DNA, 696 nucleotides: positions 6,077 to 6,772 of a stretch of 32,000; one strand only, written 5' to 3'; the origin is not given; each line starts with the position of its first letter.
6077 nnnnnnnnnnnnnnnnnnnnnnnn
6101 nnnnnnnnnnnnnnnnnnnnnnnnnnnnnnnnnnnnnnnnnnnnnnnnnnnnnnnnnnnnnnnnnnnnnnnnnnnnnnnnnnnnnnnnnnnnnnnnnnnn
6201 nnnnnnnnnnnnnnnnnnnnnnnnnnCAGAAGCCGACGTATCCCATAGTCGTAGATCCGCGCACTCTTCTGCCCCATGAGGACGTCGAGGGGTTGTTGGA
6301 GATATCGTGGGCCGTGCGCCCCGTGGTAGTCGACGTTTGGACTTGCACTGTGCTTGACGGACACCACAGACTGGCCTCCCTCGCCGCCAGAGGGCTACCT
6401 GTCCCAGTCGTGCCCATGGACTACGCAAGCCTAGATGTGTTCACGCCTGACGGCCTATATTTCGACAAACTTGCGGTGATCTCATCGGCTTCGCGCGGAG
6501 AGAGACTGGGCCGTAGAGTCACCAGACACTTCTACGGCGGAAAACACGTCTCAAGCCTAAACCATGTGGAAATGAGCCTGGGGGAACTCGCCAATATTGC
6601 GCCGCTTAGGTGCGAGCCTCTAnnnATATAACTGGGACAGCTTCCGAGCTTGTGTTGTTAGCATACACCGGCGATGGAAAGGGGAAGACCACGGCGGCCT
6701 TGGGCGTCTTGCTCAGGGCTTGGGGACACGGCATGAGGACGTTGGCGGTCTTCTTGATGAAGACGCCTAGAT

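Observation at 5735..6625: CobY fused to a ParB/Srx-fold DGHHR domain: candidate missing L-threonine kinase of the archaeal cobamide pathway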

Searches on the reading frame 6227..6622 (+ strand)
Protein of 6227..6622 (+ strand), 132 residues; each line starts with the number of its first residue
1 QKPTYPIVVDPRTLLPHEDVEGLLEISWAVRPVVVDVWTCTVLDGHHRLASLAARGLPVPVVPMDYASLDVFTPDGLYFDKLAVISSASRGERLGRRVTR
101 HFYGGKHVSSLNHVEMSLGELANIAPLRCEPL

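Call 5: search_protein_families(library=pfam, proteins=[window:6227-6622:+], max_evalue=10)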
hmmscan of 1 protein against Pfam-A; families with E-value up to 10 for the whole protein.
seq(132 aa): 0 families

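Call 23: search_solved_structures(query=A2, max_evalue=10, show_alignments=4)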
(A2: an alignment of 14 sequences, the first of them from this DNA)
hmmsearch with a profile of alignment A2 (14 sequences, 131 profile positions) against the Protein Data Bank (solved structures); distinct sequences matched with E-value up to 10: 4.
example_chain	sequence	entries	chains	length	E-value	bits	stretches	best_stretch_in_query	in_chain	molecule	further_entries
5x0b_A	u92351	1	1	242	7.7e-05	26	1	41-71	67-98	Free serine kinase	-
5x0j_A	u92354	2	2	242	0.00022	24.5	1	41-71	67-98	Free serine kinase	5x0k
5x0e_A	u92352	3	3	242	0.00024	24.4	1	41-71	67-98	Free serine kinase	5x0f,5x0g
1vk1_A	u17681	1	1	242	0.0004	23.7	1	41-67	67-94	Conserved hypothetical protein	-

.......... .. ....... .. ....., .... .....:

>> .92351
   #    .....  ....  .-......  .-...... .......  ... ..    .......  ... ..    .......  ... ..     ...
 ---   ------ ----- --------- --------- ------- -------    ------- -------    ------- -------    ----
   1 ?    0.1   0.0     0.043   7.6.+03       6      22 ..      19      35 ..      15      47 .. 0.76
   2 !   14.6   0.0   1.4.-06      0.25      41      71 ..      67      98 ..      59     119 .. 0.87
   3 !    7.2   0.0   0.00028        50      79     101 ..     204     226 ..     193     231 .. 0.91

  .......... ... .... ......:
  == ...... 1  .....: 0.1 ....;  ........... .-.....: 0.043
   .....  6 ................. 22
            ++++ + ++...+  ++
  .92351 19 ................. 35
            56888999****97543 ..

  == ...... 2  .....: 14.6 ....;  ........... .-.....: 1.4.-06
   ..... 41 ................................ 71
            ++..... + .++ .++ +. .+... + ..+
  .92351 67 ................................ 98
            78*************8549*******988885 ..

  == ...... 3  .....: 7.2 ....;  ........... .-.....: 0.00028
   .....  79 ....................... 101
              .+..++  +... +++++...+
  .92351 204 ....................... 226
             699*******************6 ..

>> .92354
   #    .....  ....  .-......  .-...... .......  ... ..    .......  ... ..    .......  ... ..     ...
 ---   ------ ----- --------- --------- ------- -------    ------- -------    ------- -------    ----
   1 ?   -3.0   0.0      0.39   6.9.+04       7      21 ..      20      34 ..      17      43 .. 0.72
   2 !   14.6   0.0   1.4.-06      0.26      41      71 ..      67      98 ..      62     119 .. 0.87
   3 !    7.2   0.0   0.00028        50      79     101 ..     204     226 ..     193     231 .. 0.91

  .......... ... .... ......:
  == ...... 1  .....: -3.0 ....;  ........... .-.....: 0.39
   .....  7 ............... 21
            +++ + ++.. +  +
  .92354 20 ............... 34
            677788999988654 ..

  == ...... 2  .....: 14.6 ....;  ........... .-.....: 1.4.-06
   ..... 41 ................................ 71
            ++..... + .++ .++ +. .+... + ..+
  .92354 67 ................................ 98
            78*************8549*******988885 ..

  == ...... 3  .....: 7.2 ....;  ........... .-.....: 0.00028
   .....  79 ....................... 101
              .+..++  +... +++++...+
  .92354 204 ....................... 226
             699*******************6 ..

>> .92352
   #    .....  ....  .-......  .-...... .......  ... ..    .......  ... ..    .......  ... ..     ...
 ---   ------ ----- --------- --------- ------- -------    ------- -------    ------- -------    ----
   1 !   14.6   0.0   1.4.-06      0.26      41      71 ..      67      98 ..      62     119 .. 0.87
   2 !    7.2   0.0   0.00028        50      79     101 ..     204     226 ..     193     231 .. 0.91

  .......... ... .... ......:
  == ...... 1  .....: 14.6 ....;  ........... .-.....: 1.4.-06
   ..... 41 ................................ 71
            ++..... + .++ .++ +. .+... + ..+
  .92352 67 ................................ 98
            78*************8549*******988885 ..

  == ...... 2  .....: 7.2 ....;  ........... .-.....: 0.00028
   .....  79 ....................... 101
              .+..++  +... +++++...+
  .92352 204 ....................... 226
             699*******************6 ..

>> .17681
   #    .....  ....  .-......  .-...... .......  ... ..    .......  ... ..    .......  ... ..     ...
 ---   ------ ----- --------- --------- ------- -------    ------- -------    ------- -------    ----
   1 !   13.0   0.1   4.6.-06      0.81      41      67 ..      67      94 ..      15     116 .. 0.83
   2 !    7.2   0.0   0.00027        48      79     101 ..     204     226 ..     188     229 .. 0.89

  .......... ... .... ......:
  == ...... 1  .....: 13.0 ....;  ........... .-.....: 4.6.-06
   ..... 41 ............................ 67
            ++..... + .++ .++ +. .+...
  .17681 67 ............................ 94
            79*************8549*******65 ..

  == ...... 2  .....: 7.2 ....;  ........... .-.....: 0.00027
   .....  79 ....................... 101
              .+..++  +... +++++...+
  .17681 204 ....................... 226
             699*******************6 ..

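Call 33: predict_structure(alignment_id=A2)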
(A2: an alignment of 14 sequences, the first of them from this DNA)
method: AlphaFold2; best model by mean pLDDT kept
length: 131 residues; sequences in the alignment: 14
mean_pLDDT: 95.9   pTM: 0.89
mean pLDDT of the five models: 95.9, 95.7, 95.7, 95.3, 94.8
residues with pLDDT >= 90: 125; 70-90: 6; 50-70: 0; < 50: 0
segments of 3 or more residues with pLDDT < 50: none
pLDDT, mean of each block of 10 residues (from residue 1): 95 97 93 98 98 98 97 95 96 94 95 96 96 84
secondary structure, 60 per line:
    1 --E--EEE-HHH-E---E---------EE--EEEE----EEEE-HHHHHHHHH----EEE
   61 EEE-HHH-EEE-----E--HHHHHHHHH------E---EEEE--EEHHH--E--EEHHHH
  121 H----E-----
elements in order: E6-8 E32-35 E40-43 H45-53 E58-63 E69-71 H80-88 E99-102 H117-121

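Call 37: fold_search(model_id=the predicted structure, library=pdb)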
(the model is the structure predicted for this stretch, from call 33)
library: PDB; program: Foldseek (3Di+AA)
matches with E <= 10: 48; with E <= 0.001: 2
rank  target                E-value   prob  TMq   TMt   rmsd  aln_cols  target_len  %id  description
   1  1vk1                  2.7e-04  1.00  0.63  0.37   7.0       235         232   15  Conserved hypothetical protein from Pyrococcus furiosus Pfu-392566-001 (released 2004-08-10)
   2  5x0b                  7.8e-04  1.00  0.66  0.38   5.2       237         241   14  Free serine kinase in complex with AMP (released 2017-04-12)
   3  6nr6_A                1.3e-03  1.00  0.55  0.30   8.5       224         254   16  Crystal Structure of Staphylococcus pseudintermedius SbnI in complex with ADP (released 2019-06-19)
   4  5x0g                  3.0e-03  1.00  0.65  0.37   6.0       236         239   14  Free serine kinase (E30A mutant) in complex with ADP (released 2017-04-12)
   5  5x0k                  3.9e-03  1.00  0.70  0.40   4.6       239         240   14  Free serine kinase (E30Q mutant) in complex with AMP (released 2017-04-12)
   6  5uje                  5.3e-03  1.00  0.67  0.38   6.4       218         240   16  SbnI with C-terminal truncation from Staphylococcus aureus (released 2018-01-24)
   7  5ujd_A                6.0e-03  1.00  0.58  0.32   7.5       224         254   16  SbnI from Staphylococcus pseudintermedius (released 2018-01-24)
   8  5x0j                  7.3e-03  1.00  0.66  0.37   4.8       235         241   14  Free serine kinase (E30Q mutant) in complex with phosphoserine and AMP (released 2017-04-12)
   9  5x0e                  1.2e-02  1.00  0.64  0.36   5.1       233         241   13  Free serine kinase (E30A mutant) in complex with phosphoserine and AMP (released 2017-04-12)
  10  7bnk_B                2.7e-01  0.47  0.33  0.23   7.3       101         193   13  Crystal structure of ParB from Myxococcus xanthus bound to CDP and Monothiophosphate (released 2021-09-08)
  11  7ng0                  2.8e-01  0.54  0.34  0.23   6.4       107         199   10  Crystal structure of N- and C-terminally truncated Geobacillus thermoleovorans nucleoid occlusion protein Noc (released 2021-02-17)
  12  6sdk_B                3.6e-01  0.54  0.36  0.25   4.8       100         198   12  Crystal structure of bacterial ParB dimer bound to CDP (released 2019-10-23)
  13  7bnk_A                4.1e-01  0.38  0.33  0.23   7.3       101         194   13  Crystal structure of ParB from Myxococcus xanthus bound to CDP and Monothiophosphate (released 2021-09-08)
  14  7ol9_A                4.4e-01  0.47  0.35  0.24   5.2       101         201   11  Crystal structure of C-terminally truncated Bacillus subtilis nucleoid occlusion protein (Noc) complexed to the Noc-bi (released 2022-03-09)
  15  7bnr_A                6.0e-01  0.33  0.33  0.23   6.7       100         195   13  Crystal structure of a ParB Q52A mutant from Myxococcus xanthus bound to CTPyS (released 2021-09-08)
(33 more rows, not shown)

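Call 39: search_protein_representatives(alignment_id=A2)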
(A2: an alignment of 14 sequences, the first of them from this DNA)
Query: 14 sequences, 131 profile positions. Proteins with E-value up to 0.001 (for the whole library): 1190; up to 1e-10: 179; up to 1e-30: 4. The best 150 are listed.
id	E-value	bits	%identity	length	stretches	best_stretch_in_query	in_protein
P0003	2.6e-59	215.2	-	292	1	2-130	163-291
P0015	6.1e-38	146.0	-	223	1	2-130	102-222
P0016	4.0e-36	140.2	-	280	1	1-128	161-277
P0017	7.2e-35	136.1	-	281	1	2-122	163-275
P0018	2.9e-23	98.6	-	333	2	7-102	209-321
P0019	2.3e-22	95.7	-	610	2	22-104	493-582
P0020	4.0e-22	94.9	-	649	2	7-104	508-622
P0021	2.6e-21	92.2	-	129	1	17-111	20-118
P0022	2.2e-20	89.3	-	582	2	27-120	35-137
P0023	1.6e-19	86.4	-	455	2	7-104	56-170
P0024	2.3e-19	85.9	-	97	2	2-59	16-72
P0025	1.2e-18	83.7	-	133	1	11-119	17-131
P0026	1.1e-17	80.5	-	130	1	8-112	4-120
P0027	1.4e-17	80.2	-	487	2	22-104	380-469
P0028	2.0e-17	79.7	-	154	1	7-111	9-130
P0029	2.5e-17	79.4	-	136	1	2-131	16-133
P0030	1.5e-16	76.9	-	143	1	7-103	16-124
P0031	5.9e-16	74.9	-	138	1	7-102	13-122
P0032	1.1e-15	74.1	-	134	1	8-103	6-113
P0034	4.3e-15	72.1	-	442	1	7-114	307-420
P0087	1.8e-12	63.6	-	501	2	22-102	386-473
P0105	4.8e-12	62.3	-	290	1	8-103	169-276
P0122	8.6e-12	61.5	-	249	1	10-102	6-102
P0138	1.5e-11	60.7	-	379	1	7-102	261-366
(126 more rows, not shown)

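Call 40: search_protein_families(library=pfam, proteins=[P0015, P0018, P0019, P0020, P0022, P0023, P0027, P0034, P0087, P0138], max_evalue=0.01)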
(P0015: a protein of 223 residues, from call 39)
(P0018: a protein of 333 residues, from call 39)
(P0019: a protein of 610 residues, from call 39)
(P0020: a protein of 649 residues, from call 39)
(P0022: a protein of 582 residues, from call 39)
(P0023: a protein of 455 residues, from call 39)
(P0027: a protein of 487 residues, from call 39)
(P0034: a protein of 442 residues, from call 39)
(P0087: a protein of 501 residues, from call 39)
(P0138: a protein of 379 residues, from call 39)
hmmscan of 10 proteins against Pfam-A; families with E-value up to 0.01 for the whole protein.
P0015 (223 aa): 0 families

P0018 (333 aa): 2 families
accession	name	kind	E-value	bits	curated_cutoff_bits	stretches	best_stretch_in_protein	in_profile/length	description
PF02195.25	ParB_N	-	8.6e-05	23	26.3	0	11-39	52-80/95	ParB N-terminal domain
PF06245.16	DUF1015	-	0.0025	17.3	25.8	0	14-30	208-224/325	Protein of unknown function (DUF1015)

P0019 (610 aa): 1 family
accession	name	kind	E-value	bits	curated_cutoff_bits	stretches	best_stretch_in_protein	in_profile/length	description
PF02195.25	ParB_N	-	0.0007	20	26.3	0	492-544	32-87/95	ParB N-terminal domain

P0020 (649 aa): 2 families
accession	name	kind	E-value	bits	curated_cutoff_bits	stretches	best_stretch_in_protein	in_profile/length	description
PF02195.25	ParB_N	-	4.9e-05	23.7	26.3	0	201-280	6-86/95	ParB N-terminal domain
PF06245.16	DUF1015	-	0.007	15.8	25.8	0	245-265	204-224/325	Protein of unknown function (DUF1015)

P0022 (582 aa): 2 families
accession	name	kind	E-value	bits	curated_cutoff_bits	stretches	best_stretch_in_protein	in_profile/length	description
PF00291.31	PALP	-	3.6e-50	171.4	35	1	282-552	4-294/295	Pyridoxal-phosphate dependent enzyme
PF02195.25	ParB_N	-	6e-06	26.7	26.3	1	5-78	9-84/95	ParB N-terminal domain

P0023 (455 aa): 0 families

P0027 (487 aa): 1 family
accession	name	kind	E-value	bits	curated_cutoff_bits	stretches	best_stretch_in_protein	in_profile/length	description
PF02195.25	ParB_N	-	0.001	19.5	26.3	0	372-429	26-85/95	ParB N-terminal domain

P0034 (442 aa): 15 families
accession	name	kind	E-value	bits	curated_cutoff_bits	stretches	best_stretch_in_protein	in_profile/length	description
PF13847.12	Methyltransf_31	-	8e-20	71.4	27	1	120-236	2-113/145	Methyltransferase domain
PF13649.12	Methyltransf_25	-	5.9e-17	62.6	27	1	125-228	1-97/97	Methyltransferase domain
PF08242.18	Methyltransf_12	-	6.5e-16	59.3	30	1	126-230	1-98/98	Methyltransferase domain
PF13489.12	Methyltransf_23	-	1.6e-15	57.7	27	1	98-275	4-163/164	Methyltransferase domain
PF08241.18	Methyltransf_11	-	9.3e-12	45.9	21.2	1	126-231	1-94/95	Methyltransferase domain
PF12147.14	Methyltransf_20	-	1.4e-11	44.6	21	1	77-283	95-301/309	Putative methyltransferase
PF05175.20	MTS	-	1e-06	29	23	1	124-200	34-103/170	Methyltransferase small domain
PF13679.12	Methyltransf_32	-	8e-06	26.3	27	1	117-198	21-102/143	Methyltransferase domain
PF01209.24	Ubie_methyltran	-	1.2e-05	25.2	20.1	1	118-231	44-150/233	ubiE/COQ5 methyltransferase family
PF13578.12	Methyltransf_24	-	3.5e-05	25.1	26.3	1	127-231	2-101/105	Methyltransferase domain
PF04672.18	Methyltransf_19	-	6e-05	23.1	26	1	108-266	55-227/268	S-adenosyl methyltransferase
PF01739.24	CheR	-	0.00021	21.2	27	0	180-232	122-173/195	CheR methyltransferase, SAM binding domain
PF06325.19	PrmA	-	0.00035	20.6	22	1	119-233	159-259/296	Ribosomal protein L11 methyltransferase (PrmA)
PF21848.1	DUF6907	-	0.00061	20.8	26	1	262-334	30-103/116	Domain of unknown function (DUF6907)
PF02195.25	ParB_N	-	0.0073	16.8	26.3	0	313-371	16-77/95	ParB N-terminal domain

P0087 (501 aa): 1 family
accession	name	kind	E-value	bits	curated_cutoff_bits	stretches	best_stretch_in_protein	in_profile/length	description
PF02195.25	ParB_N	-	0.00081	19.8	26.3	0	392-435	39-85/95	ParB N-terminal domain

P0138 (379 aa): 20 families
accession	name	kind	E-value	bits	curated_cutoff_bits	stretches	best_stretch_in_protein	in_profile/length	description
PF13649.12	Methyltransf_25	-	1e-18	68.2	27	1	82-182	1-97/97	Methyltransferase domain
PF13847.12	Methyltransf_31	-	3.6e-18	66.1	27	1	79-192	4-115/145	Methyltransferase domain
PF08242.18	Methyltransf_12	-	2.4e-13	51.1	30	1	83-184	1-98/98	Methyltransferase domain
PF08241.18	Methyltransf_11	-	2.3e-12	47.8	21.2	1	83-185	1-94/95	Methyltransferase domain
PF12147.14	Methyltransf_20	-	3.5e-12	46.6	21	1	41-237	96-300/309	Putative methyltransferase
PF13489.12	Methyltransf_23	-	9.7e-11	42.1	27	1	78-230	22-163/164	Methyltransferase domain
PF05175.20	MTS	-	1.4e-08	35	23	1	79-186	32-138/170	Methyltransferase small domain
PF06325.19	PrmA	-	2.3e-08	34.3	22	1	75-186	159-258/296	Ribosomal protein L11 methyltransferase (PrmA)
PF01209.24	Ubie_methyltran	-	3.5e-07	30.3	20.1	1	74-198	43-163/233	ubiE/COQ5 methyltransferase family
PF13679.12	Methyltransf_32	-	8.6e-07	29.5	27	1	66-158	13-108/143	Methyltransferase domain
PF00891.24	Methyltransf_2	-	5.2e-06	26.4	22.3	1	77-227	61-210/210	O-methyltransferase domain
PF02353.26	CMAS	-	6.1e-06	26.2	27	1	70-189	55-167/273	Mycolic acid cyclopropane synthetase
PF01189.24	Methyltr_RsmB-F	-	6.3e-05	23.2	27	1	73-155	4-85/199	16S rRNA methyltransferase RsmB/F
PF04672.18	Methyltransf_19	-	0.00014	21.9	26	1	56-199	47-202/268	S-adenosyl methyltransferase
PF01135.25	PCMT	-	0.0018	18.6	20.3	1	75-138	70-132/210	Protein-L-isoaspartate(D-aspartate) O-methyltransferase (PCMT)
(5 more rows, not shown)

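Call 41: search_protein_families(library=pfam, proteins=[P0021, P0025, P0026, P0028, P0029, P0030, P0031, P0032, P0105, P0122], max_evalue=0.1)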
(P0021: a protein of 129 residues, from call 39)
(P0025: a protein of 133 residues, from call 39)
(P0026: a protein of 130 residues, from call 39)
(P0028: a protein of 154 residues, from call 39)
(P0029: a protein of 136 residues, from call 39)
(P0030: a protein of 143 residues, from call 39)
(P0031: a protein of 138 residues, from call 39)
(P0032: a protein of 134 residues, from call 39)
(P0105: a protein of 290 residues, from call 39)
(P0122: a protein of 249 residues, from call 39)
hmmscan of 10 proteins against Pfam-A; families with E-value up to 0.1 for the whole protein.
P0021 (129 aa): 2 families
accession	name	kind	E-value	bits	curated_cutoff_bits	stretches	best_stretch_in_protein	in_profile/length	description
PF02195.25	ParB_N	-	0.0057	17.1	26.3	1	12-74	20-85/95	ParB N-terminal domain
PF08857.17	ParBc_2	-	0.068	13.7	23.6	1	17-69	29-82/158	Putative ParB-like nuclease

P0025 (133 aa): 2 families
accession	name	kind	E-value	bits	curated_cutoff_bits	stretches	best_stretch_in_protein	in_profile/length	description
PF02195.25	ParB_N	-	0.023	15.1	26.3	1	22-80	26-87/95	ParB N-terminal domain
PF18934.5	DUF5682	-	0.03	13.1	26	1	7-79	338-408/727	Family of unknown function (DUF5682)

P0026 (130 aa): 1 family
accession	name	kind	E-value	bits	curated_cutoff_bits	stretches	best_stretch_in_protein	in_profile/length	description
PF08857.17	ParBc_2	-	0.015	15.9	23.6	1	23-69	35-80/158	Putative ParB-like nuclease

P0028 (154 aa): 1 family
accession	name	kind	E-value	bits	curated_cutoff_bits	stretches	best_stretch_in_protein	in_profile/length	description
PF02195.25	ParB_N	-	2.2e-06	28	26.3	1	15-82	16-85/95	ParB N-terminal domain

P0029 (136 aa): 0 families

P0030 (143 aa): 2 families
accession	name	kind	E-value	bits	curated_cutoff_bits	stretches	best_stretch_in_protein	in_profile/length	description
PF02195.25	ParB_N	-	0.00013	22.4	26.3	1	16-90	10-87/95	ParB N-terminal domain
PF03235.19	GmrSD_N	-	0.047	14.2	33.2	1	30-79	25-78/199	GmrSD restriction endonuclease, N-terminal domain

P0031 (138 aa): 3 families
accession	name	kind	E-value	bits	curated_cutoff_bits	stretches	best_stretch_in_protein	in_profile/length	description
PF02195.25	ParB_N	-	0.0011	19.4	26.3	1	11-80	8-79/95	ParB N-terminal domain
PF08857.17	ParBc_2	-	0.0035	17.9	23.6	1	44-84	44-84/158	Putative ParB-like nuclease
PF06245.16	DUF1015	-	0.029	13.7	25.8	0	31-73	194-225/325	Protein of unknown function (DUF1015)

P0032 (134 aa): 0 families

P0105 (290 aa): 2 families
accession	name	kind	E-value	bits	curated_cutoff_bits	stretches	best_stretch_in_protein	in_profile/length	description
PF03013.19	Pyr_excise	-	2.8e-17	63.3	23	1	1-76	1-76/81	Pyrimidine dimer DNA glycosylase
PF06245.16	DUF1015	-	0.087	12.2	25.8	0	201-227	199-225/325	Protein of unknown function (DUF1015)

P0122 (249 aa): 1 family
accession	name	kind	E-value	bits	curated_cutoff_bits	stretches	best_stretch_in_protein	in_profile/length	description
PF01467.32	CTP_transf_like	-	6.4e-06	26.9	21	1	137-180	1-43/133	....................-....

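Call 44: find_homologous_proteins(query=A3, max_evalue=0.001)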
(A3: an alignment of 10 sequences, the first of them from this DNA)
Query A3 (10 sequences) (131 aa, profile of the alignment): 1142 proteins with E <= 0.001 among 8000 candidates; the best 120 are listed.
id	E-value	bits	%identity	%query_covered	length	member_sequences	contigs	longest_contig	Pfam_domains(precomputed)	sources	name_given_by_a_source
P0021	7.3e-51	189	36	89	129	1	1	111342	-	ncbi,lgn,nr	ncbi:ParB N-terminal domain-containing protein [Candidatus Micrarchaeota archaeon]|nr:ParB N-termina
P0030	5.8e-49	183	33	76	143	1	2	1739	PF02195.27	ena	-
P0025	6.4e-48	180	35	76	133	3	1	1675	-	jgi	-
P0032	8.9e-45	170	37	69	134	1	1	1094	-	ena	-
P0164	5.4e-44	167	33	84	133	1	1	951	-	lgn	-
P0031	7.1e-44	167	39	66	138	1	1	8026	PF02195.27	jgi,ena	-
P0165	7.5e-43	163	35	75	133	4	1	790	-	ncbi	-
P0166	1.8e-42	162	40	63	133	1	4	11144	-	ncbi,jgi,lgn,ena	-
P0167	2.5e-42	162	37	63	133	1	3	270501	-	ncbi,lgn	-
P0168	3.8e-42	161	36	63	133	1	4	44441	-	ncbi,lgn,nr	ncbi:ParB N-terminal domain-containing protein [Candidatus Micrarchaeota archaeon]|nr:ParB N-termina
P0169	2.8e-41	158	36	76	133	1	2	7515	-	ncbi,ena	-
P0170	3.9e-41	158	36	69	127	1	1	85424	-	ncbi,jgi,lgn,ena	ncbi:MAG: ParB N-terminal domain-containing protein [Candidatus Micrarchaeia archaeon]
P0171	1.6e-39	153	35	69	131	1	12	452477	-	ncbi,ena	-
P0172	3.1e-39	152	36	71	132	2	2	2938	-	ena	-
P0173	3.4e-39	151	37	75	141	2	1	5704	-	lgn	-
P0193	9.1e-37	144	31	79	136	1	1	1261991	-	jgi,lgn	jgi:hypothetical protein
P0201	2.9e-36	142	37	69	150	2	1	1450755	PF02195.27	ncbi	ncbi:MAG: ParB N-terminal domain-containing protein [Candidatus Bathyarchaeales archaeon]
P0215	6.0e-36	141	37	56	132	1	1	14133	-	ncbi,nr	ncbi:MAG: ParB N-terminal domain-containing protein [Halobacteriales archaeon]|nr:ParB N-terminal do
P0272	1.1e-34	137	32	63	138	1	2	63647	PF02195.27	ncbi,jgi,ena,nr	ncbi:MAG: ParB N-terminal domain-containing protein [Deltaproteobacteria bacterium]|nr:ParB N-termin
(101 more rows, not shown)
